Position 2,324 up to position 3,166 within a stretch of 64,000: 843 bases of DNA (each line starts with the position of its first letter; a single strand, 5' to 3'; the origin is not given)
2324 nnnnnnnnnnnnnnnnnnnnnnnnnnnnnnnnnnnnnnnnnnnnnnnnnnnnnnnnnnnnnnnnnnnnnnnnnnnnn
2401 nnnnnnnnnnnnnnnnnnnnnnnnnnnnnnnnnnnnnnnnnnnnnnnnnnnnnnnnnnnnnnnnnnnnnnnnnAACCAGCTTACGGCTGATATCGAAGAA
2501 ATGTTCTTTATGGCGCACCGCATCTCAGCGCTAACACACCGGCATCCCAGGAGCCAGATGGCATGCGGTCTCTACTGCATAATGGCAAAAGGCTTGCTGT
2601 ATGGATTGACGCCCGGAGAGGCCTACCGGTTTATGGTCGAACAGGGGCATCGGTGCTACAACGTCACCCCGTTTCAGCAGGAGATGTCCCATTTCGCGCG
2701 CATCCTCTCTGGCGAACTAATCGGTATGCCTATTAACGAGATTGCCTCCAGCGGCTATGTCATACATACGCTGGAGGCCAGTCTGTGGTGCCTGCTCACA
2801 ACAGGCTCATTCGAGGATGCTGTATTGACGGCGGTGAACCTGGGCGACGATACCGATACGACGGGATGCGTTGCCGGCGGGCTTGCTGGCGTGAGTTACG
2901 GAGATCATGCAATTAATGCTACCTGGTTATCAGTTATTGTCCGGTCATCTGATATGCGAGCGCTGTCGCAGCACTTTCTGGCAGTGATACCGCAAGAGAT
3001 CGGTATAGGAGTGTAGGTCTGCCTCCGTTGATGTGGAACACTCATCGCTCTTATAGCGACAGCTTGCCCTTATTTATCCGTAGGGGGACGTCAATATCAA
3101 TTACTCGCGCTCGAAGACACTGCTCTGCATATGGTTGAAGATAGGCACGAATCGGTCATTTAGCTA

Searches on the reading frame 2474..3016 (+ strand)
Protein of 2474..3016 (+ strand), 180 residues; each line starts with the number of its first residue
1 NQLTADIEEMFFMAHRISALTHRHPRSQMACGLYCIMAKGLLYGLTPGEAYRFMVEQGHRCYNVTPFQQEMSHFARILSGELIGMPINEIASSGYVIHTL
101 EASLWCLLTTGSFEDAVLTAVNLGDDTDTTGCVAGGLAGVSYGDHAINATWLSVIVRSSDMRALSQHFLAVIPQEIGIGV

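Call 18: find_homologous_proteins(query=window:2474-3016:+, max_evalue=0.00001)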
Query window:2474-3016:+ (180 aa): 1638 proteins with E <= 0.00001 among 1769 candidates; the best 120 are listed.
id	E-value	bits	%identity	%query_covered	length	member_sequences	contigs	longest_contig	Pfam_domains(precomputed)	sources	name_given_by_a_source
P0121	5.0e-79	282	73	92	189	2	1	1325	PF03747.20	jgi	jgi:ADP-ribosylglycohydrolase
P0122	3.4e-77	276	72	92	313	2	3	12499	PF03747.20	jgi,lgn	-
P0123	5.3e-72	259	70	92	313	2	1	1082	PF03747.20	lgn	-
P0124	2.7e-70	254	68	92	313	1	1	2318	PF03747.20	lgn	-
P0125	5.9e-69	249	70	92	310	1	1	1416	PF03747.20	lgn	-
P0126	3.1e-68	247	67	92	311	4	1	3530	PF03747.20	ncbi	-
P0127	1.5e-67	245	68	90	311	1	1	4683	PF03747.20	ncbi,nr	ncbi:MAG TPA: ADP-ribosylglycohydrolase family protein [Armatimonadota bacterium]|nr:ADP-ribosylglyc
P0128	1.7e-67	244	69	91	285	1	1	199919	PF03747.20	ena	-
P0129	3.2e-64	234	65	93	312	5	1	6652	PF03747.20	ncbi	-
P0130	1.3e-63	232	62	93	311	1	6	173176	PF03747.20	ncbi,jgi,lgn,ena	ncbi:MAG: ADP-ribosylglycohydrolase family protein [bacterium]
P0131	3.7e-63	230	63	92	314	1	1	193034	PF03747.20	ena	-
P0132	8.4e-63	229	62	94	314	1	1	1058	PF03747.20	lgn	-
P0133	4.8e-62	227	62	90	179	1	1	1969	PF03747.20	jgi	jgi:ADP-ribosylglycohydrolase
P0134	2.1e-61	225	66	86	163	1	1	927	PF03747.20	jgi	jgi:ADP-ribosylglycohydrolase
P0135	2.2e-61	225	61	92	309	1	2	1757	PF03747.20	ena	-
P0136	4.8e-61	223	61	91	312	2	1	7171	PF03747.20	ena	-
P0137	1.3e-60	222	62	93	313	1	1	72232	PF03747.20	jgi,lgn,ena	-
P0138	1.1e-59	219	58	95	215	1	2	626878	PF03747.20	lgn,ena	-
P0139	1.5e-58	215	64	84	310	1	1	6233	PF03747.20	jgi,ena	-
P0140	2.1e-58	215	60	92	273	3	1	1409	PF03747.20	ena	-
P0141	2.5e-58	215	58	94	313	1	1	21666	PF03747.20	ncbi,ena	-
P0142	3.1e-58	214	61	91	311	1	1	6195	PF03747.20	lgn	-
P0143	5.7e-58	213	63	85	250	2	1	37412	PF03747.20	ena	-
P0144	1.3e-56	209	58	92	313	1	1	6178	PF03747.20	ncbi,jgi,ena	ncbi:MAG: ADP-ribosylglycohydrolase family protein [bacterium]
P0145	2.2e-56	208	61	85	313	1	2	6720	PF03747.20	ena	-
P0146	7.2e-56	207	62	84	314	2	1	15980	PF03747.20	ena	-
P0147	1.2e-55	206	55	93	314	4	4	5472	PF03747.20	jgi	jgi:ADP-ribosyl-[dinitrogen reductase] hydrolase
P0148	6.0e-53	197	51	92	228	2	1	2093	PF03747.20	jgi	jgi:ADP-ribosylglycohydrolase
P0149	2.3e-52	195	57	89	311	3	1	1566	PF03747.20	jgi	jgi:ADP-ribosyl-[dinitrogen reductase] hydrolase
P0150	2.6e-52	195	52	92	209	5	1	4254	PF03747.20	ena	-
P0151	2.7e-52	195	54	92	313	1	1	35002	PF03747.20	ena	-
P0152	3.5e-52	195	54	93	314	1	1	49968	PF03747.20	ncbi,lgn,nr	ncbi:MAG: ADP-ribosylglycohydrolase family protein [Proteobacteria bacterium]|nr:ADP-ribosylglycohyd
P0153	1.2e-51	193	56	94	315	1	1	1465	PF03747.20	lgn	-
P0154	1.5e-51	193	56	92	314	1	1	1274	PF03747.20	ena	-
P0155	1.9e-51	192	52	92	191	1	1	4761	PF03747.20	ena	-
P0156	4.5e-51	191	53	91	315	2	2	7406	PF03747.20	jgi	-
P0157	6.5e-51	190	51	92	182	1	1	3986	PF03747.20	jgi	-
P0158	7.0e-51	190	54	90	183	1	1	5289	PF03747.20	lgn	-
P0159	1.0e-50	190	54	92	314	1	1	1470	PF03747.20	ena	-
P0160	2.1e-50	189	51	93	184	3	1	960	PF03747.20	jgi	-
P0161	4.2e-50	188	53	90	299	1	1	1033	PF03747.20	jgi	jgi:ADP-ribosyl-[dinitrogen reductase] hydrolase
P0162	6.8e-50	187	55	91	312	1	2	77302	PF03747.20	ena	-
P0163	7.2e-50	187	63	76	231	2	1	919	PF03747.20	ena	-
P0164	1.9e-49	186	53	94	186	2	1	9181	PF03747.20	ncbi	-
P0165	1.9e-49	186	52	94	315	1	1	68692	PF03747.20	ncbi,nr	ncbi:MAG: ADP-ribosylglycohydrolase family protein [Proteobacteria bacterium]|nr:ADP-ribosylglycohyd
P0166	2.2e-49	185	53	91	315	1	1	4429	PF03747.20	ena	-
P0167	2.8e-49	185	53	92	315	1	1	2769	PF03747.20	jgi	-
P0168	2.8e-49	185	54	91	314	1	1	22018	PF03747.20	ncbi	-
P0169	3.2e-49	185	54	92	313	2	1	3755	PF03747.20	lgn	-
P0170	3.5e-49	185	53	93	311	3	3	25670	PF03747.20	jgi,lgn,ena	jgi:ADP-ribosyl-[dinitrogen reductase] hydrolase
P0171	4.4e-49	184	52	93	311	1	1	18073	PF03747.20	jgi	jgi:ADP-ribosyl-[dinitrogen reductase] hydrolase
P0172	4.7e-49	184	52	90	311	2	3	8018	PF03747.20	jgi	jgi:ADP-ribosyl-[dinitrogen reductase] hydrolase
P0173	7.3e-49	184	51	92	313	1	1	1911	PF03747.20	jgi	jgi:ADP-ribosyl-[dinitrogen reductase] hydrolase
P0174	1.1e-48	183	53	91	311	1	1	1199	PF03747.20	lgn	-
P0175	2.7e-48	182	52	91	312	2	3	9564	PF03747.20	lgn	-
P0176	3.6e-48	182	52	94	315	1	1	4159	PF03747.20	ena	-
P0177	4.4e-48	181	51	92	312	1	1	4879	PF03747.20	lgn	-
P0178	6.3e-48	181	52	89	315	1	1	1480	PF03747.20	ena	-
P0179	1.0e-47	180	52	92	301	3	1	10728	PF03747.20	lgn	-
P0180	1.3e-47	180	48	94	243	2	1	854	PF03747.20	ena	-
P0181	1.8e-47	179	52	96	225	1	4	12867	PF03747.20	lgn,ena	-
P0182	1.9e-47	179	51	91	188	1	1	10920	PF03747.20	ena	-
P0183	2.9e-47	179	51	91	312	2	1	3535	PF03747.20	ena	-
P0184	3.7e-47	178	51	90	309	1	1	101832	PF03747.20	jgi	jgi:ADP-ribosyl-[dinitrogen reductase] hydrolase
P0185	4.3e-47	178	63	69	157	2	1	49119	PF03747.20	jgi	-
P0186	4.8e-47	178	52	91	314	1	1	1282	PF03747.20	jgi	jgi:ADP-ribosylglycohydrolase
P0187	5.0e-47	178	50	92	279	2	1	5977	PF03747.20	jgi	jgi:ADP-ribosylglycohydrolase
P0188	7.0e-47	177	50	92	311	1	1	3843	PF03747.20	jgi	jgi:ADP-ribosyl-[dinitrogen reductase] hydrolase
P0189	8.9e-47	177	51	92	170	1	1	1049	PF03747.20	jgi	jgi:ADP-ribosylglycohydrolase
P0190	9.4e-47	177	52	93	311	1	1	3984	PF03747.20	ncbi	-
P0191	1.3e-46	176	50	93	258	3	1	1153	PF03747.20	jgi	-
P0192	1.3e-46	176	49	93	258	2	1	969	PF03747.20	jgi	-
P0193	1.4e-46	176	64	73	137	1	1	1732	PF03747.20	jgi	jgi:ADP-ribosylglycohydrolase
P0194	2.6e-46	175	51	90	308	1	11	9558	PF03747.20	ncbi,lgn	-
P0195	3.3e-46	175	51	89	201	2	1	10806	PF03747.20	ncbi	ncbi:MAG: ADP-ribosylglycohydrolase family protein [Phormidesmis sp.]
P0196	4.7e-46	175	51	90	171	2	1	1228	PF03747.20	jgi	-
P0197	6.3e-46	174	47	96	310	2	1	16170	PF03747.20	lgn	-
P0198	7.2e-46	174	51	92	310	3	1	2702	PF03747.20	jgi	jgi:ADP-ribosyl-[dinitrogen reductase] hydrolase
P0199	7.4e-46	174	53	95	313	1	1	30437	PF03747.20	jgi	-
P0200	1.0e-45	174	49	95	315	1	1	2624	PF03747.20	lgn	-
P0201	1.1e-45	173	52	94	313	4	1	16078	PF03747.20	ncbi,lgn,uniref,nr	ncbi:ADP-ribosylglycohydrolase family protein [Lyngbya sp. CCY1209]|uniref:ADP-ribosylglycohydrolase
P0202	2.0e-45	173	52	90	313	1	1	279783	PF03747.20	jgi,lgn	jgi:ADP-ribosylglycohydrolase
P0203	2.7e-45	172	52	91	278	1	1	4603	PF03747.20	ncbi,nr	ncbi:MAG TPA: ADP-ribosylglycohydrolase family protein, partial [Spirochaetes bacterium]|nr:ADP-ribo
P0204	3.1e-45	172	49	92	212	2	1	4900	PF03747.20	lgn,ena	-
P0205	4.2e-45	172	49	94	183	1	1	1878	PF03747.20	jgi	jgi:ADP-ribosylglycohydrolase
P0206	5.5e-45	171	49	91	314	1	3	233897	PF03747.20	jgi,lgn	-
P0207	6.0e-45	171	50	92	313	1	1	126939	PF03747.20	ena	-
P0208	6.6e-45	171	52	92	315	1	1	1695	PF03747.20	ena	-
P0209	7.3e-45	171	49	91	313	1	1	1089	PF03747.20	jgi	-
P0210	8.5e-45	171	52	91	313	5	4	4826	PF03747.20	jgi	jgi:ADP-ribosyl-[dinitrogen reductase] hydrolase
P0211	1.0e-44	170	48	90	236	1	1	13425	PF03747.20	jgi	jgi:ADP-ribosyl-[dinitrogen reductase] hydrolase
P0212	1.1e-44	170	48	93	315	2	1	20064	PF03747.20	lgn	-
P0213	1.1e-44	170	47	94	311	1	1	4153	PF03747.20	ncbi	-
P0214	1.3e-44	170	52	85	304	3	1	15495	PF03747.20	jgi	jgi:ADP-ribosylglycohydrolase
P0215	1.3e-44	170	51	90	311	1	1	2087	PF03747.20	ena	-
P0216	1.5e-44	170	48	92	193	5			PF03747.20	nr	nr:ADP-ribosylglycohydrolase family protein [Acaryochloris sp. CCMEE 5410]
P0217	1.8e-44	169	51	92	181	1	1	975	PF03747.20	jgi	jgi:ADP-ribosylglycohydrolase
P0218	1.9e-44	169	49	94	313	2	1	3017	PF03747.20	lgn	-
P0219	1.9e-44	169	50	91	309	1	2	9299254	PF03747.20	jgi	jgi:ADP-ribosyl-[dinitrogen reductase] hydrolase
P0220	1.9e-44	169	51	94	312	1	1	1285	PF03747.20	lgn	-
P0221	2.0e-44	169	48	94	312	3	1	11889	PF03747.20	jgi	-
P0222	2.0e-44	169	48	92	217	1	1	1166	PF03747.20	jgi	-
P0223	2.1e-44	169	49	93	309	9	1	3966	PF03747.20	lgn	-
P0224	2.1e-44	169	51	92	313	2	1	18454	PF03747.20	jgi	-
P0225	2.4e-44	169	48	94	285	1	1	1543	PF03747.20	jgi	jgi:ADP-ribosylglycohydrolase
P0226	2.6e-44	169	50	91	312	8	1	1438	PF03747.20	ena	-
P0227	2.7e-44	169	48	96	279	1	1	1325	PF03747.20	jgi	jgi:ADP-ribosyl-[dinitrogen reductase] hydrolase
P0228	2.8e-44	169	48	96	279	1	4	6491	PF03747.20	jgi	jgi:ADP-ribosyl-[dinitrogen reductase] hydrolase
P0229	4.5e-44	168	51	93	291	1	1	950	PF03747.20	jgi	jgi:ADP-ribosylglycohydrolase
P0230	4.8e-44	168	49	94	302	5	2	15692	PF03747.20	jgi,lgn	jgi:ADP-ribosylglycohydrolase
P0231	5.6e-44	168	49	91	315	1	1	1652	PF03747.20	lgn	-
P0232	6.7e-44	168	50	92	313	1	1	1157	PF03747.20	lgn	-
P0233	8.7e-44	167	52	86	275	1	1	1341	PF03747.20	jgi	jgi:ADP-ribosylglycohydrolase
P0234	1.0e-43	167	48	91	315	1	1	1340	PF03747.20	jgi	jgi:ADP-ribosylglycohydrolase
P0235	1.1e-43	167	52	90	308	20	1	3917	PF03747.20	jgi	-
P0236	1.3e-43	167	54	83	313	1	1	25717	PF03747.20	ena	-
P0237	1.5e-43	166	49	93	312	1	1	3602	PF03747.20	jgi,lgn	-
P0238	1.8e-43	166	48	91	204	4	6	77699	PF03747.20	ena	-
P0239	2.1e-43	166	50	93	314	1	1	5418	PF03747.20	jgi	jgi:ADP-ribosylglycohydrolase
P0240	2.1e-43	166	50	90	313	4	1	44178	PF03747.20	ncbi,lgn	-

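Call 21: find_encoding_contigs(protein=P0122, flank=8000, max_places=3)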
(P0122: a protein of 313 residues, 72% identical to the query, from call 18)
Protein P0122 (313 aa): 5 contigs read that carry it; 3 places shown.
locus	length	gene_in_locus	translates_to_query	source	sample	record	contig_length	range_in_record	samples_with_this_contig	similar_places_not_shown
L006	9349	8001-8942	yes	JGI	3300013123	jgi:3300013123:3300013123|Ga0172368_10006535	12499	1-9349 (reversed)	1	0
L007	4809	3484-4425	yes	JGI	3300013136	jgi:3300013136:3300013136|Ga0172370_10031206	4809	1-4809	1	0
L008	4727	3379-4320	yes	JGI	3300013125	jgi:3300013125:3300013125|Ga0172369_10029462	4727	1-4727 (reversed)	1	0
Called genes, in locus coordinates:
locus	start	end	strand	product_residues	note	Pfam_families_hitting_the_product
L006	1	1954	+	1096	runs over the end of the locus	PF04851:ResIII, PF27151:YagJ (faint)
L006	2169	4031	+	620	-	PF00270:DEAD, PF00271:Helicase_C, PF16124:RecQ_Zn_bind, PF09382:RQC, PF00570:HRDC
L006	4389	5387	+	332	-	PF13280:WYL, PF25583:WCX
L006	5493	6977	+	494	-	PF20208:ARPP-1, PF22784:PTP-SAK, PF22785:Tc-R-P, PF00782:DSPc (weak), PF22741:PTP-NADK, PF14566:PTPlike_phytase (weak)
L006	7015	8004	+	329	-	PF20796:PDDEXK_13, PF22558:REase-ARP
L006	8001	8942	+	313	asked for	PF03747:ADP_ribosyl_GH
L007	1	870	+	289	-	?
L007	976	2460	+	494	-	PF20208:ARPP-1, PF22784:PTP-SAK, PF22785:Tc-R-P, PF00782:DSPc (weak), PF22741:PTP-NADK, PF14566:PTPlike_phytase (weak)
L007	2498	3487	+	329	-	PF20796:PDDEXK_13, PF22558:REase-ARP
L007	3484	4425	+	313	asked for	PF03747:ADP_ribosyl_GH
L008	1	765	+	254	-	?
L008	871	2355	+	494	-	PF20208:ARPP-1, PF22784:PTP-SAK, PF22785:Tc-R-P, PF00782:DSPc (weak), PF22741:PTP-NADK, PF14566:PTPlike_phytase (weak)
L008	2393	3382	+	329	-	PF20796:PDDEXK_13, PF22558:REase-ARP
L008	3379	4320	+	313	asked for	PF03747:ADP_ribosyl_GH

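Call 24: search_protein_families(library=padloc, proteins=[L006:5493-6977:+, L006:7015-8004:+, L006:8001-8942:+], max_evalue=0.00001)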
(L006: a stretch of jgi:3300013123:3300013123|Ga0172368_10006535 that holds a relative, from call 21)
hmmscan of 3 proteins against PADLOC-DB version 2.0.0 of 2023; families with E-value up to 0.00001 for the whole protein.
L006:5493-6977:+ (494 aa): 0 families

L006:7015-8004:+ (329 aa): 0 families

L006:8001-8942:+ (313 aa): 0 families

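Call 26: search_protein_families(library=pfam, proteins=[L006:5493-6977:+, L006:7015-8004:+, L006:8001-8942:+], max_evalue=0.001)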
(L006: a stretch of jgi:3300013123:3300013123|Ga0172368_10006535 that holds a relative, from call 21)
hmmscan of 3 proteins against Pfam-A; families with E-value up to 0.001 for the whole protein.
L006:5493-6977:+ (494 aa): 8 families
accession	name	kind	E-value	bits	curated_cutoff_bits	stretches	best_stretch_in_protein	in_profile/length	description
PF20208.3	ARPP-1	-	1.7e-99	333.3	27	1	14-303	4-296/297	ARG and Rhodanese-Phosphatase-superfamily-associated Protein domain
PF22784.1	PTP-SAK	-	1.2e-19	71.3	27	1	324-458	5-119/153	Swiss Army Knife protein, DSP-PTPase phosphatase domain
PF22785.1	Tc-R-P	-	6.5e-19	68.9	27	1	346-452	13-105/106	Polymorphic toxin system, DSP-PTPase phosphatase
PF22741.1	PTP-NADK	-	5.9e-10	39.2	27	1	350-448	42-129/163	DSP-PTPase phosphatase fused to NAD+ Kinase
PF00782.25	DSPc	-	2.5e-07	31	33.5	1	394-468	40-115/133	Dual specificity phosphatase, catalytic domain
PF14566.11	PTPlike_phytase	-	7.5e-06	26.6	27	1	383-443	91-150/158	Inositol hexakisphosphate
PF13350.11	Y_phosphatase3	-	0.0003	21.3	22.2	1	394-449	103-151/240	Tyrosine phosphatase family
PF00102.32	Y_phosphatase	-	0.00049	20.2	20.9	1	402-469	143-214/234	Protein-tyrosine phosphatase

L006:7015-8004:+ (329 aa): 2 families
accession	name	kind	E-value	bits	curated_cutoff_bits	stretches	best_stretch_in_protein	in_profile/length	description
PF22558.3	REase-ARP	-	5.9e-46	157.7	27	1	17-325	3-269/270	Restriction Endonuclease associating with ARP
PF20796.3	PDDEXK_13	-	1.5e-20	74.1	27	1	9-326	11-289/290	PD-(D/E)XK nuclease superfamily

L006:8001-8942:+ (313 aa): 1 family
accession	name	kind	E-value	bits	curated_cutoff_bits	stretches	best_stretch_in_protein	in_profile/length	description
PF03747.19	ADP_ribosyl_GH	-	5.4e-77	259.7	26.2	1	13-284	1-277/287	ADP-ribosylglycohydrolase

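Call 31: find_encoding_contigs(protein=P0130, flank=6000, max_places=3)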
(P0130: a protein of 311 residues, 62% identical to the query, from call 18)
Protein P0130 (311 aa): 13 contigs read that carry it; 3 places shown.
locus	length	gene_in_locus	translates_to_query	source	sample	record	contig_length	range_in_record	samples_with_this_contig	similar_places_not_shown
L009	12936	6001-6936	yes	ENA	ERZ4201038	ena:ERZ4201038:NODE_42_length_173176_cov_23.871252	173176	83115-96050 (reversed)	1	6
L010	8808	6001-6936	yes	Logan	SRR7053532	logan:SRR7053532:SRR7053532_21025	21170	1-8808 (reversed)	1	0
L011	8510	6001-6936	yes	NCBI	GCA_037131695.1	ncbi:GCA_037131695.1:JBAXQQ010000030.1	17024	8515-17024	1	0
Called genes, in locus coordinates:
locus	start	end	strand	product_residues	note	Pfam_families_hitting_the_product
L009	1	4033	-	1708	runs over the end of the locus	PF01436:NHL (faint)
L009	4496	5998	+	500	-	PF20208:ARPP-1, PF22784:PTP-SAK, PF22785:Tc-R-P, PF00782:DSPc (weak), PF14566:PTPlike_phytase (weak), PF22741:PTP-NADK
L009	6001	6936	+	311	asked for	PF03747:ADP_ribosyl_GH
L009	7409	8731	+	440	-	PF07690:MFS_1 (weak), PF13347:MFS_2 (weak), PF07690:MFS_1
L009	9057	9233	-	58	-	-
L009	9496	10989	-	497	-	PF12728:HTH_17, PF00437:T2SSE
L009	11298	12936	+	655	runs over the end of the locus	PF00072:Response_reg, PF00512:HisKA, PF02518:HATPase_c, PF00072:Response_reg, PF01627:Hpt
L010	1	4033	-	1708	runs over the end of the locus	PF01436:NHL (faint)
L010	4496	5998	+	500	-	PF20208:ARPP-1, PF22784:PTP-SAK, PF22785:Tc-R-P, PF00782:DSPc (weak), PF14566:PTPlike_phytase (weak), PF22741:PTP-NADK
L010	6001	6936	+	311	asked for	PF03747:ADP_ribosyl_GH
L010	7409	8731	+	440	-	PF07690:MFS_1 (weak), PF13347:MFS_2 (weak), PF07690:MFS_1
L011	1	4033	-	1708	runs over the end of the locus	PF01436:NHL (faint)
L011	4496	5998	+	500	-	PF20208:ARPP-1, PF22784:PTP-SAK, PF22785:Tc-R-P, PF00782:DSPc (weak), PF14566:PTPlike_phytase (weak), PF22741:PTP-NADK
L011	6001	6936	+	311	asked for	PF03747:ADP_ribosyl_GH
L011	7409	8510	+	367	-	PF07690:MFS_1, PF13347:MFS_2 (weak)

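Call 44: search_solved_structures(query=P0122, max_evalue=0.001, show_alignments=2)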
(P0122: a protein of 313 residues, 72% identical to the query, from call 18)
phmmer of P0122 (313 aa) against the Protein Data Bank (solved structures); distinct sequences matched with E-value up to 0.001: 18.
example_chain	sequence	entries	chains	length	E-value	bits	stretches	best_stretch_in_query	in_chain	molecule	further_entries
8za7_A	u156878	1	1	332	9.2e-70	238.3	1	8-313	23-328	Lmo0067 protein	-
6dre_A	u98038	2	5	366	8e-35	123.5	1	7-309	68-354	ADP-ribosyl-(Dinitrogen reductase) hydrolase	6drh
2cwc_A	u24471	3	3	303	1.9e-34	122.3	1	8-307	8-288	ADP-ribosylglycohydrolase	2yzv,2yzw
2woc_A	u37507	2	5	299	3.7e-18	68.7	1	6-299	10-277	ADP-RIBOSYL-[DINITROGEN REDUCTASE] GLYCOHYDROLASE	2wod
2woe_A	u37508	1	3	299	1.1e-17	67.2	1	6-299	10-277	ADP-RIBOSYL-[DINITROGEN REDUCTASE] GLYCOHYDROLASE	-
1t5j_A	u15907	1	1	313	6.7e-16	61.3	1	5-305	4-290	Hypothetical protein MJ1187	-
3g9d_A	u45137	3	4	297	5.8e-15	58.2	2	6-153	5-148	Dinitrogenase reductase activating glucohydrolase | Dinitrogenase reductase activacting glicohydrolase | ADP-ribosyl-(Dinitrogen reductase) hydrolase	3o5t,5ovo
6g1p_A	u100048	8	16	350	3.8e-08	35.9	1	10-180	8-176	ADP-ribosylhydrolase like 2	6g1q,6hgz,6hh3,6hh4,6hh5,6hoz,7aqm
5zqy_A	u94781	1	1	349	3.8e-05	26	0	8-169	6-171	Poly(ADP-ribose) glycohydrolase ARH3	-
9rfd_A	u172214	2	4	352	4.2e-05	25.9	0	8-169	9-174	ADP-ribosylhydrolase ARH3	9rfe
7akr_AAA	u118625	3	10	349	4.5e-05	25.7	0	8-169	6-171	ADP-ribose glycohydrolase ARH3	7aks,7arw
2foz_A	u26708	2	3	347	4.7e-05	25.7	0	9-169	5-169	ADP-ribosylhydrolase like 2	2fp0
2g4k_A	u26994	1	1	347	5.4e-05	25.5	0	9-169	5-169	ADP-ribosylhydrolase 3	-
6d36_C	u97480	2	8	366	5.8e-05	25.4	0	9-169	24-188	Poly(ADP-ribose) glycohydrolase ARH3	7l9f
2qty_A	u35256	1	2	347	6.1e-05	25.3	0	9-190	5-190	Poly(ADP-ribose) glycohydrolase ARH3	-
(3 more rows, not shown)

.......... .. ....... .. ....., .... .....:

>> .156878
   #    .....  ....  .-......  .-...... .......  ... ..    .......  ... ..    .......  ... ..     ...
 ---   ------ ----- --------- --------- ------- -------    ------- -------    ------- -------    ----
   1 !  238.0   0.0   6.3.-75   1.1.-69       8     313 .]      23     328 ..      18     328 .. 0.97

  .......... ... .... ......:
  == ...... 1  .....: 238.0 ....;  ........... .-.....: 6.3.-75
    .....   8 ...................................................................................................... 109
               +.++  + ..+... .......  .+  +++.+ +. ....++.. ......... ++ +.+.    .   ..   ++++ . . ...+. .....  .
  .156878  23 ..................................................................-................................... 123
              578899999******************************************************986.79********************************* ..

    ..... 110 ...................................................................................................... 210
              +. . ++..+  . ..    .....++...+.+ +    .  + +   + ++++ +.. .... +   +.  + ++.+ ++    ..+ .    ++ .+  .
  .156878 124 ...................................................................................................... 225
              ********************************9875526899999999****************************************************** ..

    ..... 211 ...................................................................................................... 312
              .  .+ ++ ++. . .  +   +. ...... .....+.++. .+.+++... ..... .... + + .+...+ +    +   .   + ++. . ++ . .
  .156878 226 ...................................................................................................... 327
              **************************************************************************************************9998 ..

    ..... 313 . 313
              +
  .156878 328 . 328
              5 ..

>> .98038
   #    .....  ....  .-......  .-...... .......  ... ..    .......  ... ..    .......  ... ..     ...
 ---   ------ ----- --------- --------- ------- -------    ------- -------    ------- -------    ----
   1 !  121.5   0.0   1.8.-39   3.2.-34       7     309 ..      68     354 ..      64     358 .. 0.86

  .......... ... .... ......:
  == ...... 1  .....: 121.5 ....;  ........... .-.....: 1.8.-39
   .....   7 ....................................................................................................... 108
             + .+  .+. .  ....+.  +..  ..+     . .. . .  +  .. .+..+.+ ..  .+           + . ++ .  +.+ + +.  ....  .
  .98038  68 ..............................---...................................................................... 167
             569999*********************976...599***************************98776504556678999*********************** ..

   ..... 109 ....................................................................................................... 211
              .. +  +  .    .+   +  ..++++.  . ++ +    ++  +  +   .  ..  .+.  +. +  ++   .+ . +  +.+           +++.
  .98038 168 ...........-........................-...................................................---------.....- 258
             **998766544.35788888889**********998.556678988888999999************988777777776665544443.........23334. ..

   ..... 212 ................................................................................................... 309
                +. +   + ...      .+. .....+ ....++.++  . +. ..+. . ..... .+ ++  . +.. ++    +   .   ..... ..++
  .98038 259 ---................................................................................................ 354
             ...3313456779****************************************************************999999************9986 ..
